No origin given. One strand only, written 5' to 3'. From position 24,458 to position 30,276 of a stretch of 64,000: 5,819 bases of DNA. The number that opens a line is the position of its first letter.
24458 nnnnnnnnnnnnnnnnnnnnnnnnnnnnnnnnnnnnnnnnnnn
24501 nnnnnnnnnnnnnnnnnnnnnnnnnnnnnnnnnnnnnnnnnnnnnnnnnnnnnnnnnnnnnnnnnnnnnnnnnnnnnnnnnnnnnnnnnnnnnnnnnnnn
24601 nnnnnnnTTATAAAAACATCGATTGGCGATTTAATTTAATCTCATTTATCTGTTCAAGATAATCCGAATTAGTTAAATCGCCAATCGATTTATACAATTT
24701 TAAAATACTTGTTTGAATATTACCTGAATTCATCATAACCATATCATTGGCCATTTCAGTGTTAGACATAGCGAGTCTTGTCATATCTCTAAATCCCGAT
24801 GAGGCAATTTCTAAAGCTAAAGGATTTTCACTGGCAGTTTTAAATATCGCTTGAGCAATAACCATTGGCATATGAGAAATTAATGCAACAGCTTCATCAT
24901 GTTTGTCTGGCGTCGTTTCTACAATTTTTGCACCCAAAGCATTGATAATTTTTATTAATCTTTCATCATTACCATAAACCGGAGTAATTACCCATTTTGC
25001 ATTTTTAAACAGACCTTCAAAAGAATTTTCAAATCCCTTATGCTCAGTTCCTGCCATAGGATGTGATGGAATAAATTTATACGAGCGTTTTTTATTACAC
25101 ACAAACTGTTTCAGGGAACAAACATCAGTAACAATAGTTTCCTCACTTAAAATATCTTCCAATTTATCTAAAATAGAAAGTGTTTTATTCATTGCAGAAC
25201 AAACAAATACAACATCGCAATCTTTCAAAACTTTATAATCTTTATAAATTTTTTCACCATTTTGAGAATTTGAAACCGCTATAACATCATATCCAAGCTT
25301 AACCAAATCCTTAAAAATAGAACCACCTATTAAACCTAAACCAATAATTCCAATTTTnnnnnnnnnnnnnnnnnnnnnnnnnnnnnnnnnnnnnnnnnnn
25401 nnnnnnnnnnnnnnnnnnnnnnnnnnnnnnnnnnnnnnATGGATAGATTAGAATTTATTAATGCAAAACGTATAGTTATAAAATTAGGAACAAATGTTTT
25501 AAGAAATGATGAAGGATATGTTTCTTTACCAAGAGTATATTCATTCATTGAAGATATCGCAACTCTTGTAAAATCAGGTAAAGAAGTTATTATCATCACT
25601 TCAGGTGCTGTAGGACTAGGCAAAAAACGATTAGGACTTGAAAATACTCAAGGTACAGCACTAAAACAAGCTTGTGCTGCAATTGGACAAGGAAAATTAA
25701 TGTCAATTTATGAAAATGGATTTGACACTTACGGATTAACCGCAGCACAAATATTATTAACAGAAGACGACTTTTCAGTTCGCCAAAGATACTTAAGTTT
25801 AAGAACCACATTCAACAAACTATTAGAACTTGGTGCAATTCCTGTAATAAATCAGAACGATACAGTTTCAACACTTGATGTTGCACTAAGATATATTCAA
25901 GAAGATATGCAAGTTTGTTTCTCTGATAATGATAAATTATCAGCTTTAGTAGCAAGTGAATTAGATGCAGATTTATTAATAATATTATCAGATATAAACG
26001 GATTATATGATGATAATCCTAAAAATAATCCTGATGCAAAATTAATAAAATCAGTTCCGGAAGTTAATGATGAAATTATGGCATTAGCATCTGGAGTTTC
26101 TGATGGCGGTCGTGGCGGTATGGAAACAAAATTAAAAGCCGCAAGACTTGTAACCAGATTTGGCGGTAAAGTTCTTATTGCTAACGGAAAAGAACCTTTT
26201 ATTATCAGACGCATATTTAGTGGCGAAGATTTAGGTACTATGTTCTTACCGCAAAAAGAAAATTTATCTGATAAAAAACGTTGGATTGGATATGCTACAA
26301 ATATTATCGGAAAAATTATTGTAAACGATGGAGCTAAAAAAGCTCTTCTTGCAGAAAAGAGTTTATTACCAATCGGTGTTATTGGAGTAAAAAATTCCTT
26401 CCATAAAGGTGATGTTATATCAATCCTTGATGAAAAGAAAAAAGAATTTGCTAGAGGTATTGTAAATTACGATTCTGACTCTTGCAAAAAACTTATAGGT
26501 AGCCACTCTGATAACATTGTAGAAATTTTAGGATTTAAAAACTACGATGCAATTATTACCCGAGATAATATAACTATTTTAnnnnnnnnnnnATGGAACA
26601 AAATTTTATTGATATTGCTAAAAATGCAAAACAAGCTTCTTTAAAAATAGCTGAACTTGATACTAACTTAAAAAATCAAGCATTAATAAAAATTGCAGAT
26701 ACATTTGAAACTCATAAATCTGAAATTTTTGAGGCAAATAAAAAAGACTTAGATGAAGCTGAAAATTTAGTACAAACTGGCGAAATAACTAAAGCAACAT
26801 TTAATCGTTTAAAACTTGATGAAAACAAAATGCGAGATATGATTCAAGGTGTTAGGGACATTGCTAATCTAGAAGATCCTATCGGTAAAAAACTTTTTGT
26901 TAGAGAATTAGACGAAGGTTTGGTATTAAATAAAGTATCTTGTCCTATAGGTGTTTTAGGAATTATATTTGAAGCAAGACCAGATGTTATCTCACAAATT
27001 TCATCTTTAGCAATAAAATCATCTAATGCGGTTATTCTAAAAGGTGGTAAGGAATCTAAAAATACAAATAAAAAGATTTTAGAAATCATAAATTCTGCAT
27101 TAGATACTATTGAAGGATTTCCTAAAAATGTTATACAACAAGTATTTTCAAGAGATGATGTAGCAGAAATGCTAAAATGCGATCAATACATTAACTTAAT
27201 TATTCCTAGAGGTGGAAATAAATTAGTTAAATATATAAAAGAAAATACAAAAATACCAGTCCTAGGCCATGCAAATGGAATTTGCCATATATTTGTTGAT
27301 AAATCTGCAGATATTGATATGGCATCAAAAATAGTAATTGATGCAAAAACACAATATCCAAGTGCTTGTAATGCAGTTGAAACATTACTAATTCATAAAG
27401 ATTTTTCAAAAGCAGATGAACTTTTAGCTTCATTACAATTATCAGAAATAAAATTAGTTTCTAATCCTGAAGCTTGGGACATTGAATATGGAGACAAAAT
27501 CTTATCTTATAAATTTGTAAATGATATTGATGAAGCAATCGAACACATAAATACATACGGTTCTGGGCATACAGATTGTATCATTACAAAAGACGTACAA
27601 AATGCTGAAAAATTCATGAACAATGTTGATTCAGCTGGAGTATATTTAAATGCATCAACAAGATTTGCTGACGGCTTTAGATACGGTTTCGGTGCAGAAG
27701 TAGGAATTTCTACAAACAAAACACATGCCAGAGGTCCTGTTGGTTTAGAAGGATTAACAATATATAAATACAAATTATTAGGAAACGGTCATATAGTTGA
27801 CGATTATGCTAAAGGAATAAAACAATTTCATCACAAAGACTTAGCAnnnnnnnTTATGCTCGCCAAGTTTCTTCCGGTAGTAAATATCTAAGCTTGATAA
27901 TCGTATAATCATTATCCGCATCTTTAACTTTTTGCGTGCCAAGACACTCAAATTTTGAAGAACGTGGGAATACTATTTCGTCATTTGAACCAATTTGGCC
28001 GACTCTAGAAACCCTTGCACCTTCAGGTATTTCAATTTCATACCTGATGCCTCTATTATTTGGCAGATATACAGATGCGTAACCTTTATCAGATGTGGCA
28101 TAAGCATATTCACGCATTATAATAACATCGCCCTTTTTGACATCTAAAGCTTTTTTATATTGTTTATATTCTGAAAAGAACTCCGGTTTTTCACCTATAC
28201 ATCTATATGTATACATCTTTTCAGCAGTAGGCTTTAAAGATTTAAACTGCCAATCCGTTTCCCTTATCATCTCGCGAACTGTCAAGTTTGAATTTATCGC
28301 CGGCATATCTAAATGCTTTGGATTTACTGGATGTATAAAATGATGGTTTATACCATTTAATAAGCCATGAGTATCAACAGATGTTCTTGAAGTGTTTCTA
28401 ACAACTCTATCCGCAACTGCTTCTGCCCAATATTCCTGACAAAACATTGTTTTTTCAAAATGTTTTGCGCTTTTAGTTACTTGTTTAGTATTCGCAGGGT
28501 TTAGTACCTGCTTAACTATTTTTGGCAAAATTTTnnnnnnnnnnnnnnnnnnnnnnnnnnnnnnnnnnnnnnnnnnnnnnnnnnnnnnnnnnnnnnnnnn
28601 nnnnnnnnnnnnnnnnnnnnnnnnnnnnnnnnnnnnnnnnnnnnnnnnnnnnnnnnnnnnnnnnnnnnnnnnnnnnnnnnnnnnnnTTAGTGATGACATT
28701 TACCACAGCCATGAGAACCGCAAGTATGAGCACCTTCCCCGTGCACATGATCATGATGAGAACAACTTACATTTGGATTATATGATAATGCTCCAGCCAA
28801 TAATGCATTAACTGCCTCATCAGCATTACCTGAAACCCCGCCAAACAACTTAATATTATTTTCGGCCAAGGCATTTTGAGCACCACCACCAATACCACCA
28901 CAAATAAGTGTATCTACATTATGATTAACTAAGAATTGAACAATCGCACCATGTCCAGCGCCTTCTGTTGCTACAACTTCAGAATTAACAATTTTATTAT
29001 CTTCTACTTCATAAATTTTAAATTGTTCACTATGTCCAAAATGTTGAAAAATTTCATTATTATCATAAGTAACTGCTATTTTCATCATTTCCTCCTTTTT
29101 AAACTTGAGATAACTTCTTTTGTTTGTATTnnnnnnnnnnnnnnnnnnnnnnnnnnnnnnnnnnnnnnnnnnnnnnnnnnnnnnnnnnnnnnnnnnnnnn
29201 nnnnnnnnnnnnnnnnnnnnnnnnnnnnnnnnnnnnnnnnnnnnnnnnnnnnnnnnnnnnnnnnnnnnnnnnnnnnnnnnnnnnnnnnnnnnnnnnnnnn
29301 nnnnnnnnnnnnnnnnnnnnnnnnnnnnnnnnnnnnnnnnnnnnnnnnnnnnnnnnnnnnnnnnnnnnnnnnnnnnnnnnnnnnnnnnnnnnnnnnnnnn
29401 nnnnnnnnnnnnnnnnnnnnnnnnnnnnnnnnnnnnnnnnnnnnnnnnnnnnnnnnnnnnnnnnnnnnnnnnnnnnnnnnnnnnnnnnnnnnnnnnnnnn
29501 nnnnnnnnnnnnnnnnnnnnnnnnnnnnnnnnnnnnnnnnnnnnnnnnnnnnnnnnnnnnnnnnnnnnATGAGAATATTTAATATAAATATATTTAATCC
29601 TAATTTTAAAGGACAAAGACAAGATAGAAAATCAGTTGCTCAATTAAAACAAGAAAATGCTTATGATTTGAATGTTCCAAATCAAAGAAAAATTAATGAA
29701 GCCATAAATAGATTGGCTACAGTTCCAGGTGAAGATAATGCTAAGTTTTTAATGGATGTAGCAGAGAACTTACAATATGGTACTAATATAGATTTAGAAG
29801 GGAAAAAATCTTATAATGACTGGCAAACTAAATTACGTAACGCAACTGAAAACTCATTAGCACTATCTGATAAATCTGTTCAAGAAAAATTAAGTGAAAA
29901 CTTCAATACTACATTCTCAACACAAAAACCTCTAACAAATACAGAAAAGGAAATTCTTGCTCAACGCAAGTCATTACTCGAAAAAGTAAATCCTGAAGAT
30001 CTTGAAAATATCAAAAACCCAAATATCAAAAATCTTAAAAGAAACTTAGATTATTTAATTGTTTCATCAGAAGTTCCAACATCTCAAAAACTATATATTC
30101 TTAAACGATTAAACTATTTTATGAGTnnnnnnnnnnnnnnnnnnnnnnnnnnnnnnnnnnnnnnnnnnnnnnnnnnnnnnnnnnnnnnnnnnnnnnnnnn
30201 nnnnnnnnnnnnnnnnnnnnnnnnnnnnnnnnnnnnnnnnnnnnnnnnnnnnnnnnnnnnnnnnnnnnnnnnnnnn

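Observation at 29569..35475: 1968-aa giant orphan protein with papain/aminopeptidase-C-like Cys, His and Asn motifs separated by a roughly 700-residue insert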

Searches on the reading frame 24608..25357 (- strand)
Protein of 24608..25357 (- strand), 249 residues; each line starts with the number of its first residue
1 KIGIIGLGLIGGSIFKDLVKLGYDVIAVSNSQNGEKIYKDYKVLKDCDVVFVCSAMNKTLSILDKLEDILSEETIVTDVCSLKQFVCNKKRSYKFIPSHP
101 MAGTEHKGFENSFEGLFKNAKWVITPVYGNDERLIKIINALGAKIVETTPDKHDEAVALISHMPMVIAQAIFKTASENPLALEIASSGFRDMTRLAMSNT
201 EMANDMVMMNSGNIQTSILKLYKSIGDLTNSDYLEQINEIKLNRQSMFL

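Call 16: search_protein_families(library=pfam, proteins=[window:24608-25357:-], max_evalue=0.01)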
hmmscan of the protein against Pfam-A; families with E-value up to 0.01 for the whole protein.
window:24608-25357:- (249 aa): 6 families
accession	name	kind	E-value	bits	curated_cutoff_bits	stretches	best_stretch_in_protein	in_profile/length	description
PF02153.23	PDH_N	-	2.5e-23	82.8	26.5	1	40-141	39-148/154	Prephenate dehydrogenase, nucleotide-binding domain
PF20463.3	PDH_C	-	1.7e-16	60.8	22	1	149-228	1-84/102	Prephenate dehydrogenase, dimerization domain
PF03807.23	F420_oxidored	-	5.2e-07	30.6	21.6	1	1-76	1-89/94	NADP oxidoreductase coenzyme F420-dependent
PF02826.25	2-Hacid_dh_C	-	1.5e-05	24.9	25.1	1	1-59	38-105/178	D-isomer specific 2-hydroxyacid dehydrogenase, NAD binding domain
PF03446.21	NAD_binding_2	-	0.0028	18.1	21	1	1-66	1-79/161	NAD binding domain of 6-phosphogluconate dehydrogenase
PF02558.23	ApbA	-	0.0095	16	22.2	0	2-48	1-47/150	Ketopantoate reductase PanE/ApbA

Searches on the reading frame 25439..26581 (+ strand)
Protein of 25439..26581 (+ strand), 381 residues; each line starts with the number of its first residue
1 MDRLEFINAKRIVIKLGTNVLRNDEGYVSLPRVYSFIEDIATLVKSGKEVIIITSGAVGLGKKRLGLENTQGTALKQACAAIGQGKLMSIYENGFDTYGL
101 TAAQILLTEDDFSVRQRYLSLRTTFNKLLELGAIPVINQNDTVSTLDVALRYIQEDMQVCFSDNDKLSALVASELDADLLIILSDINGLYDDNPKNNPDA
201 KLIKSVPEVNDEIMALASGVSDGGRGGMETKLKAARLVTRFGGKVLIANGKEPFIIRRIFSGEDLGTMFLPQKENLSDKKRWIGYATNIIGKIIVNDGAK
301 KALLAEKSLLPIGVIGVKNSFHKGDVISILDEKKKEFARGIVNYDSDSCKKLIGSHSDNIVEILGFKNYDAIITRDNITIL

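Call 16: search_protein_families(library=pfam, proteins=[window:25439-26581:+], max_evalue=0.01)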
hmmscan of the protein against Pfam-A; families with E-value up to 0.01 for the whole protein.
window:25439-26581:+ (381 aa): 2 families
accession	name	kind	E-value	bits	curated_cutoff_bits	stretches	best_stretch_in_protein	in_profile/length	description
PF00696.33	AA_kinase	-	1.7e-44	152.8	24.9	1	10-249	1-234/234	Amino acid kinase family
PF01472.26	PUA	-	1.9e-18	66.6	24.8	1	291-364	1-74/74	PUA domain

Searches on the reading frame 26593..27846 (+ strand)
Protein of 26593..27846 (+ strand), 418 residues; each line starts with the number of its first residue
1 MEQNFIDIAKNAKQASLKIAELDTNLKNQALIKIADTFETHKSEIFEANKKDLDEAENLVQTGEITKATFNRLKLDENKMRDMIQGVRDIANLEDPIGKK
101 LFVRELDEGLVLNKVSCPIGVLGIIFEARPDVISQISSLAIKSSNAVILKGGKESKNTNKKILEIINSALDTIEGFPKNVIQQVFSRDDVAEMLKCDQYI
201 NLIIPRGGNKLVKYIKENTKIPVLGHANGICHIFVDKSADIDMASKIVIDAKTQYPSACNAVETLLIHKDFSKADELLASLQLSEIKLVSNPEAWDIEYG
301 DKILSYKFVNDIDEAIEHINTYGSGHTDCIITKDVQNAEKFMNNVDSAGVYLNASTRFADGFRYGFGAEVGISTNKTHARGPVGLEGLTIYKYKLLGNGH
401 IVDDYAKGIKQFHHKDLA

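Call 16: search_protein_families(library=pfam, proteins=[window:26593-27846:+], max_evalue=0.01)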
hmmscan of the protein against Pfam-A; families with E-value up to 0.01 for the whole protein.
window:26593-27846:+ (418 aa): 1 family
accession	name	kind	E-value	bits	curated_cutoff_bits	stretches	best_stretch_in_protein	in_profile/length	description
PF00171.27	Aldedh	-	6.1e-19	68.4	23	2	7-282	33-290/461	Aldehyde dehydrogenase family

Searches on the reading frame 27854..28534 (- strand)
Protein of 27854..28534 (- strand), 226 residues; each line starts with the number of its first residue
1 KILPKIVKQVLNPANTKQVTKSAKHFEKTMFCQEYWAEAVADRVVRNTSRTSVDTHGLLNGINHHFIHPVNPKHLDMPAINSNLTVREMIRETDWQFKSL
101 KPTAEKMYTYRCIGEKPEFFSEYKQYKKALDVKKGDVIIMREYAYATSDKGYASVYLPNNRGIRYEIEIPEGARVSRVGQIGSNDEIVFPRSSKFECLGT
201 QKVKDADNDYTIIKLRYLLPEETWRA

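Call 16: search_protein_families(library=pfam, proteins=[window:27854-28534:-], max_evalue=0.01)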
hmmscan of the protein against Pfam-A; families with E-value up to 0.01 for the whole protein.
window:27854-28534:- (226 aa): 1 family
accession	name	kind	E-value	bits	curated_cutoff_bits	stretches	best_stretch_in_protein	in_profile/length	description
PF03496.20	ADPrib_exo_Tox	-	1.8e-05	24.6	23.4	1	85-216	53-192/196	ADP-ribosyltransferase exoenzyme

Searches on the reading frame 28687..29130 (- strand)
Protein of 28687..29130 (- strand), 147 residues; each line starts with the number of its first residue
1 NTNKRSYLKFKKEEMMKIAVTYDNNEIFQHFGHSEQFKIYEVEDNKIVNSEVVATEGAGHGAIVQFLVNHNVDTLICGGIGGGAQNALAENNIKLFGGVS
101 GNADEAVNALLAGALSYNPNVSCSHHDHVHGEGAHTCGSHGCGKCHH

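Call 16: search_protein_families(library=pfam, proteins=[window:28687-29130:-], max_evalue=0.01)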
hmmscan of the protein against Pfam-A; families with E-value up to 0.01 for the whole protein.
window:28687-29130:- (147 aa): 1 family
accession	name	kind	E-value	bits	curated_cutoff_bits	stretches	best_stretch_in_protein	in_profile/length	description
PF02579.22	Nitro_FeMo-Co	-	5.8e-23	81.4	26.3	1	23-111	1-93/94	Dinitrogenase iron-molybdenum cofactor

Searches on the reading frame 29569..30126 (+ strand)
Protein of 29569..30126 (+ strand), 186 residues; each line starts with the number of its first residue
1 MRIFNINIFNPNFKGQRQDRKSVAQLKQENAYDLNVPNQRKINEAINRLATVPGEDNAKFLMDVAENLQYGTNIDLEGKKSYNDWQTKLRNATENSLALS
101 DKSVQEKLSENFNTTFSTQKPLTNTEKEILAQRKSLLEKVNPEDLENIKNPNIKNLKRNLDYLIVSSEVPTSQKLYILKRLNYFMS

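Call 66: search_protein_families(library=ncbifam, proteins=[window:29569-30126:+], max_evalue=1)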
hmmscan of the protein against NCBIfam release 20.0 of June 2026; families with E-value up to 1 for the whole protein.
window:29569-30126:+ (186 aa): 1 family
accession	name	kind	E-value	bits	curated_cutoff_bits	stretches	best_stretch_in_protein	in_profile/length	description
TIGR02833.1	spore_III_AB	equivalog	0.25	11.4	146.5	1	99-160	79-140/170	stage III sporulation protein SpoIIIAB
